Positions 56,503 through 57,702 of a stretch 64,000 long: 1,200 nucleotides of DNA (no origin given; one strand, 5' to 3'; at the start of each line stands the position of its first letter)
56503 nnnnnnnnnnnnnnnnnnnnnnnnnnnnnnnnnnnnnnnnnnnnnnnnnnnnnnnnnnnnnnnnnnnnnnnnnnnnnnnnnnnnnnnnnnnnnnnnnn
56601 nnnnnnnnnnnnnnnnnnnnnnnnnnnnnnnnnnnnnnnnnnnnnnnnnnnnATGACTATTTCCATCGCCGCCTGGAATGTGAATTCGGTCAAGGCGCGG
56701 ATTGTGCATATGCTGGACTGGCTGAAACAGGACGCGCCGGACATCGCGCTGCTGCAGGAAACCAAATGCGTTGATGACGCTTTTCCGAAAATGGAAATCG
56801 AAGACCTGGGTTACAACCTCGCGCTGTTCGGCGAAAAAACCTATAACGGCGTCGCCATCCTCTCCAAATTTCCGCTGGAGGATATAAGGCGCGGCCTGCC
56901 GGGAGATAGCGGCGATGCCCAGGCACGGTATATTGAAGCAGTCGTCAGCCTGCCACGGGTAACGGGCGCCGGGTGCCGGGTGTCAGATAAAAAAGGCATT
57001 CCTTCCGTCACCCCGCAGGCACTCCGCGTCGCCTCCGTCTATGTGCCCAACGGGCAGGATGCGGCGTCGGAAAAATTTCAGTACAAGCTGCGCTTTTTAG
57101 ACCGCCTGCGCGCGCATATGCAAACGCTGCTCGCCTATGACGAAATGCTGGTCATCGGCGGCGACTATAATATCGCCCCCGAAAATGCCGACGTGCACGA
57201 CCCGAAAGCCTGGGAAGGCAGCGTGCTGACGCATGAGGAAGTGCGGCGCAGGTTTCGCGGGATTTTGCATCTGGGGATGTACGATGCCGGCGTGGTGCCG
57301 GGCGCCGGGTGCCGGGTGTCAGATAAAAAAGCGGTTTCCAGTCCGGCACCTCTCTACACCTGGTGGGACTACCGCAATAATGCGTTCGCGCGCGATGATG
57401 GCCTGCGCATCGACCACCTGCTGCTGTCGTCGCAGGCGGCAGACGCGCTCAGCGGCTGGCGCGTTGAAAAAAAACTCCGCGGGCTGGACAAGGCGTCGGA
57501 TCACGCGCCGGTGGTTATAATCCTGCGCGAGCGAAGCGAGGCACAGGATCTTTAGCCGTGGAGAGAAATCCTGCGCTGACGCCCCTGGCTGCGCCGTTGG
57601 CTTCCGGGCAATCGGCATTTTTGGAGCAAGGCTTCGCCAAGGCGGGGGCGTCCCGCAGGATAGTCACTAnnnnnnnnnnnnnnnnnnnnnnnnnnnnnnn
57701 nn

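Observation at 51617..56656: GtrB-like polyprenyl-phosphate glycosyltransferase preceded by three GT-C modules, two fused in one ~960-aa protein through a soluble domain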

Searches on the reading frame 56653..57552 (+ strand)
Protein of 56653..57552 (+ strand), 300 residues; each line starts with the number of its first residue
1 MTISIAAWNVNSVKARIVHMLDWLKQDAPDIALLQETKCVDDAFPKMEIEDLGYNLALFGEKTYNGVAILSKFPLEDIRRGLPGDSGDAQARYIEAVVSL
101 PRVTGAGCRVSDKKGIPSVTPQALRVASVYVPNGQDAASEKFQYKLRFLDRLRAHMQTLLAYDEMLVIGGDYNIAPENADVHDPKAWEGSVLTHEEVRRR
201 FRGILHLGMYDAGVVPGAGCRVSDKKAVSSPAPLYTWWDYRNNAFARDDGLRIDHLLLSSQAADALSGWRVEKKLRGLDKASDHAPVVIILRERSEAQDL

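Call 3: search_protein_families(library=pfam, proteins=[window:56653-57552:+], max_evalue=1)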
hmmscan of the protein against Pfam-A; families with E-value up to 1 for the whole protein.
window:56653-57552:+ (300 aa): 1 family
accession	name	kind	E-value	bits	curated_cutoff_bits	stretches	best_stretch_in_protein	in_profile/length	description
PF03372.29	Exo_endo_phos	-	8.6e-27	94.7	24.5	1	7-284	2-225/225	Endonuclease/Exonuclease/phosphatase family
